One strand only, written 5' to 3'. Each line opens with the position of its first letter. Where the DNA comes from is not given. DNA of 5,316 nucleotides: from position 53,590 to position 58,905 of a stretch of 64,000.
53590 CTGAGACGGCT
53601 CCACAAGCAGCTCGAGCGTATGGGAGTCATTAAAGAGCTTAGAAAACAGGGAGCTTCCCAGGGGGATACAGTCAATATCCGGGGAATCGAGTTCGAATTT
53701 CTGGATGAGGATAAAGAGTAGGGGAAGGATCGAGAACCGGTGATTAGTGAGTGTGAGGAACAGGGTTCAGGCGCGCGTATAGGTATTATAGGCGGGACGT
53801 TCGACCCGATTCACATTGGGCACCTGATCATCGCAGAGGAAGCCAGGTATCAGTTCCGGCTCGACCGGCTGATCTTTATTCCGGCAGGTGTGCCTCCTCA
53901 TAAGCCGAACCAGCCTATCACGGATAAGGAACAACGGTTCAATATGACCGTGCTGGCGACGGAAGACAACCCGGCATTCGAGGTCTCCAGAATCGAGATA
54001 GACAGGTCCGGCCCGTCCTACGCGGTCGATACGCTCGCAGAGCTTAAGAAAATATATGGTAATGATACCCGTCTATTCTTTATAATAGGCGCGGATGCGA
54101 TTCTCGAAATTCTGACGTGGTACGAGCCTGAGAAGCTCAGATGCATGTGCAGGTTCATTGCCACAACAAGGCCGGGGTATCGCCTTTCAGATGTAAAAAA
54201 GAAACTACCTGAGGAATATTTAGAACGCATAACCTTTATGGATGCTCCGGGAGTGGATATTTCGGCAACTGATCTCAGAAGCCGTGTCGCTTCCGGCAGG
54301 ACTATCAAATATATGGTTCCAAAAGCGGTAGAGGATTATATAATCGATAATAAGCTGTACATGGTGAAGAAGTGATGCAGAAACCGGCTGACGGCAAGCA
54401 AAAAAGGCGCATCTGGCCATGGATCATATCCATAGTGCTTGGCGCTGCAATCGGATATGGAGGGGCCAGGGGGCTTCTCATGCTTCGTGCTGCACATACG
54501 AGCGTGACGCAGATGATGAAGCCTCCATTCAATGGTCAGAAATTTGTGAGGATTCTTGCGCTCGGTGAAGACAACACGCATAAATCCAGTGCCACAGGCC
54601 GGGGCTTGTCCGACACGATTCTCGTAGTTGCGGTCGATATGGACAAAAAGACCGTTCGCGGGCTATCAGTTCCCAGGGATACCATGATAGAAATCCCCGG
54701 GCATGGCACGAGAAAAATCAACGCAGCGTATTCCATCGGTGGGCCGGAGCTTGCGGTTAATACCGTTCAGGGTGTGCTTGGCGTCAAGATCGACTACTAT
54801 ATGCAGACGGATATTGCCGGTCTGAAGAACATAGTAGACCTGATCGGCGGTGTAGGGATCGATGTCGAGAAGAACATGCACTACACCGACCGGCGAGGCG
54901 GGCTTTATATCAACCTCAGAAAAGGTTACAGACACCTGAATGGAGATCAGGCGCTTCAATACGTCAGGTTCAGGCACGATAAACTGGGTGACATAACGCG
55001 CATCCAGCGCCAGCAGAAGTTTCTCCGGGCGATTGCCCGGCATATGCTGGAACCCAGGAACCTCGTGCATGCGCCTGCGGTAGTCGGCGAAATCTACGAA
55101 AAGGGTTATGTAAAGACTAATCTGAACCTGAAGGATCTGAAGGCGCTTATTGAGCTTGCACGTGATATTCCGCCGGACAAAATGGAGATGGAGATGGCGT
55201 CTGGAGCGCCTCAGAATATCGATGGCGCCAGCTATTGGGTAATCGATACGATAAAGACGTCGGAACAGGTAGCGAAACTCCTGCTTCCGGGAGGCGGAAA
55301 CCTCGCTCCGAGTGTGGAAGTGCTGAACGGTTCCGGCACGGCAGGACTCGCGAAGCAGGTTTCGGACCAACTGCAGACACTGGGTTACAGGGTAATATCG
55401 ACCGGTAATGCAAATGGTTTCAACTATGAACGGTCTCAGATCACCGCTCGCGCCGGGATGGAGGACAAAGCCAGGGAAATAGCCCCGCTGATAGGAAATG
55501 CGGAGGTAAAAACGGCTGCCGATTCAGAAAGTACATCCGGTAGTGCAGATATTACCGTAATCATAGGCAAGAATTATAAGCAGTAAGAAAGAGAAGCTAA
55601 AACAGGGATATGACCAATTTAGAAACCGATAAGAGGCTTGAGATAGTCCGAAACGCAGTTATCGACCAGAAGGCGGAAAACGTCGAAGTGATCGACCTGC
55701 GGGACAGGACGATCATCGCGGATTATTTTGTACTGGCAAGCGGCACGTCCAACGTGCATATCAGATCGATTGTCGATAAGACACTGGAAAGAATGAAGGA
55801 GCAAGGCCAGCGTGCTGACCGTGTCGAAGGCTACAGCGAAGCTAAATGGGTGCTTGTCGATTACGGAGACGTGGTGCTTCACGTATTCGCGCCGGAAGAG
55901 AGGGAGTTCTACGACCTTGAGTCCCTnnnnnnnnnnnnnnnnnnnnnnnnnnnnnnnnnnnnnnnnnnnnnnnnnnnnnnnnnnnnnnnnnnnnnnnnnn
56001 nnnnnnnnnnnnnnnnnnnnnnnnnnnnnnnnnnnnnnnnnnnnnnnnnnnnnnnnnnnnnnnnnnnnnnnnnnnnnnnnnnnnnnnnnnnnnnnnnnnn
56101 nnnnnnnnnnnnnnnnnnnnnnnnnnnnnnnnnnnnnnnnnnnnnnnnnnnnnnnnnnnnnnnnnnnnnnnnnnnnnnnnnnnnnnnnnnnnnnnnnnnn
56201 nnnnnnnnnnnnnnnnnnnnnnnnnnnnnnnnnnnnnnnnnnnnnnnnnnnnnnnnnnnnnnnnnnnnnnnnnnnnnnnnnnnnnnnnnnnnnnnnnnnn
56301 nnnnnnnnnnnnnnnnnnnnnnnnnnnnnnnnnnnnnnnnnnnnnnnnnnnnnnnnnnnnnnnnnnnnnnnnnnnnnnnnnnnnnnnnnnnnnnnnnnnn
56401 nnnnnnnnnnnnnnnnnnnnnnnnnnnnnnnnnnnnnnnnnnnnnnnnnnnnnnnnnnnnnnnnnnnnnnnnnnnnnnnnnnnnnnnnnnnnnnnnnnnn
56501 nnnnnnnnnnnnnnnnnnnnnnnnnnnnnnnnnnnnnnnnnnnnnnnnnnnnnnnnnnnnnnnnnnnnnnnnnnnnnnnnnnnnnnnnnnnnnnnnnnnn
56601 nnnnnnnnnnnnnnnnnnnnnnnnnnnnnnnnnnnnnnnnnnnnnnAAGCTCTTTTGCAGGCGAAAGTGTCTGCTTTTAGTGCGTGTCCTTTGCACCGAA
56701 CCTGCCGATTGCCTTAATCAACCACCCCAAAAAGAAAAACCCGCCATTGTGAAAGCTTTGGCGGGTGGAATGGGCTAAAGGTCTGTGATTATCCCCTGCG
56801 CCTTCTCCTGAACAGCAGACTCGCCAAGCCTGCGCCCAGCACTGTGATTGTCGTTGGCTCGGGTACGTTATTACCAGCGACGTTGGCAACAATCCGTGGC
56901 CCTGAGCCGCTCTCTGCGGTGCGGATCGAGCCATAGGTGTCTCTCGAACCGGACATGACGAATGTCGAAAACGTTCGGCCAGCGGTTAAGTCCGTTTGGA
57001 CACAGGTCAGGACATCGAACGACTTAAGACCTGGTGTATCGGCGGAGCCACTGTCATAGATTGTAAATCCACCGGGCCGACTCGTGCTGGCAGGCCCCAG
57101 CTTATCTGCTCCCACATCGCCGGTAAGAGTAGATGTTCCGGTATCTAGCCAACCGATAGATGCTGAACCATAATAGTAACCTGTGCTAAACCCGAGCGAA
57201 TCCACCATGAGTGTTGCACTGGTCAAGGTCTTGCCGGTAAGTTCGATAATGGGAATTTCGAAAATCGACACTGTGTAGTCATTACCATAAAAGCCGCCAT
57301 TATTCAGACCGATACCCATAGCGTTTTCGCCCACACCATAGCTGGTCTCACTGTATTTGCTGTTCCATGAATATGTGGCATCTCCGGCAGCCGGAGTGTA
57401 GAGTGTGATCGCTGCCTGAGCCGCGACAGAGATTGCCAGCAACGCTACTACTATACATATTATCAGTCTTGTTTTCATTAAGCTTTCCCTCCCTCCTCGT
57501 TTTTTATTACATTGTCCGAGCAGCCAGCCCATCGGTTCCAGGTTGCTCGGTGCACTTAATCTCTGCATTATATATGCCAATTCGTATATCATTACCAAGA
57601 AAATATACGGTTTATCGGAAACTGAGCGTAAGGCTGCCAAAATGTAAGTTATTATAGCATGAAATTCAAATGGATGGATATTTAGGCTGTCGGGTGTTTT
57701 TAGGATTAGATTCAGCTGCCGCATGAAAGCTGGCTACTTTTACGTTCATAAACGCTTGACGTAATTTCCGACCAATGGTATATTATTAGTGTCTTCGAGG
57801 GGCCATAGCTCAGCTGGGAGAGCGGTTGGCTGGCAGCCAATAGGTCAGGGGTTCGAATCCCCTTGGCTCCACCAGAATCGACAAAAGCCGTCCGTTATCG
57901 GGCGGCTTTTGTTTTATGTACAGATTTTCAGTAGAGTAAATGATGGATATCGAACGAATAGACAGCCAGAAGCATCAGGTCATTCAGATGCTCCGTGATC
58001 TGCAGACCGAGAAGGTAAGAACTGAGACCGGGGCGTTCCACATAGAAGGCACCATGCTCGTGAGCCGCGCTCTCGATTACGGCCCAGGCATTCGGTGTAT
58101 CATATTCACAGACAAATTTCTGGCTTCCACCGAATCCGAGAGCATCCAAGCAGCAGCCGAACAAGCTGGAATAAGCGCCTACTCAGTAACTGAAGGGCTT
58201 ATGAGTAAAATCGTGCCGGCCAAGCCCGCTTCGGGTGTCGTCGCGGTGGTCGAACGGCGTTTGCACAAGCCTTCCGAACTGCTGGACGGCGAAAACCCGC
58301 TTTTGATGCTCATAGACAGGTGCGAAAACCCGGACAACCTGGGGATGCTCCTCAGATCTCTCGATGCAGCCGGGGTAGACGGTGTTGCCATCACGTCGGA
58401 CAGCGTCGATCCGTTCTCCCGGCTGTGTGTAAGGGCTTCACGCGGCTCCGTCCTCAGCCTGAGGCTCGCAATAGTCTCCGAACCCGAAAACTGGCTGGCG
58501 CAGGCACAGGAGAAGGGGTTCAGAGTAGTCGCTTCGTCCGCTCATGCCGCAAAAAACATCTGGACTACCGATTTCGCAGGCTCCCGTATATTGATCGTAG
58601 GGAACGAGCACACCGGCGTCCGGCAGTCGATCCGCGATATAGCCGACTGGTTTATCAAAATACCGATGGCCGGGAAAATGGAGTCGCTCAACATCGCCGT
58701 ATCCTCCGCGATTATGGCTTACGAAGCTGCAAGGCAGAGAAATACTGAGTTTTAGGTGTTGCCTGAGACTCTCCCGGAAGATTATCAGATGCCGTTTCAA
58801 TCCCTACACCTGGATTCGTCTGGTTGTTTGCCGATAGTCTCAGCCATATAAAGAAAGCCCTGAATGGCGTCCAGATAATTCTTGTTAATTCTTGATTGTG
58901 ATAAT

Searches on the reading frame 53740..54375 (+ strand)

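Call 53: search_protein_families(library=pfam, proteins=[window:53740-54375:+])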
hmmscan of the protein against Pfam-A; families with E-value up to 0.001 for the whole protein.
window:53740-54375:+ (211 aa): 1 family
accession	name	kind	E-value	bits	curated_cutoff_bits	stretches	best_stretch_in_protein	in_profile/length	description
PF01467.32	CTP_transf_like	-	8.7e-27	94.4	21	1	16-182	1-133/133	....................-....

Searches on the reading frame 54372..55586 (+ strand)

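Call 53: search_protein_families(library=pfam, proteins=[window:54372-55586:+])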
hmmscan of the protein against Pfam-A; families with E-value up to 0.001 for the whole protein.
window:54372-55586:+ (404 aa): 2 families
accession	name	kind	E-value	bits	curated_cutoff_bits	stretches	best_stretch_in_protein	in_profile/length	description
PF03816.19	LytR_cpsA_psr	-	1.4e-46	158.8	24.6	1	80-225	2-148/150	LytR_cpsA_psr family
PF13399.11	LytR_C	-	1.3e-17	64.9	22.2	1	314-402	3-86/86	LytR cell envelope-related transcriptional attenuator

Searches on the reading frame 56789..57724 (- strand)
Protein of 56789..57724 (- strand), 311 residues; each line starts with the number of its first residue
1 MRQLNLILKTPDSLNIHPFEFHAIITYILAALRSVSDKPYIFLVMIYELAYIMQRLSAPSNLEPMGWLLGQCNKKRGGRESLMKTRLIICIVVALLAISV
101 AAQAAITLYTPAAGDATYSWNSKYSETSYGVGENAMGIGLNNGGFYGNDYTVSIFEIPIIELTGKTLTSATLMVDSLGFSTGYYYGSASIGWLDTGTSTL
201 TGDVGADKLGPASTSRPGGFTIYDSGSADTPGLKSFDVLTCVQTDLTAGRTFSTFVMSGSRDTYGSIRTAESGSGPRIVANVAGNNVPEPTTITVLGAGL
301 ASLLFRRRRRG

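Call 53: search_protein_families(library=pfam, proteins=[window:56789-57724:-])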
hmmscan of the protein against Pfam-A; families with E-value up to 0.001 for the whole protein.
window:56789-57724:- (311 aa): 1 family
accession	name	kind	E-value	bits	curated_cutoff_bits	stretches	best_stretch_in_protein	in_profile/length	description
PF07589.16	PEP-CTERM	-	2.4e-05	24.7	20.7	1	287-308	2-24/24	PEP-CTERM motif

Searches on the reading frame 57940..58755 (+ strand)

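Call 53: search_protein_families(library=pfam, proteins=[window:57940-58755:+])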
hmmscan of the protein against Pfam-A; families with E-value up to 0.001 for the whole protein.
window:57940-58755:+ (271 aa): 3 families
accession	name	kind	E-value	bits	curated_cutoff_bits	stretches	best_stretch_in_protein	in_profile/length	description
PF00588.24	SpoU_methylase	-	2.7e-33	115.5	29.7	1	122-261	3-142/142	SpoU rRNA Methylase family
PF22435.1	MRM3-like_sub_bind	-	2.9e-10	40.9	27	1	15-102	4-84/84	MRM3-like substrate binding domain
PF08032.17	SpoU_sub_bind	-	3.6e-05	24.4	22.8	1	35-106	2-72/76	RNA 2'-O ribose methyltransferase substrate binding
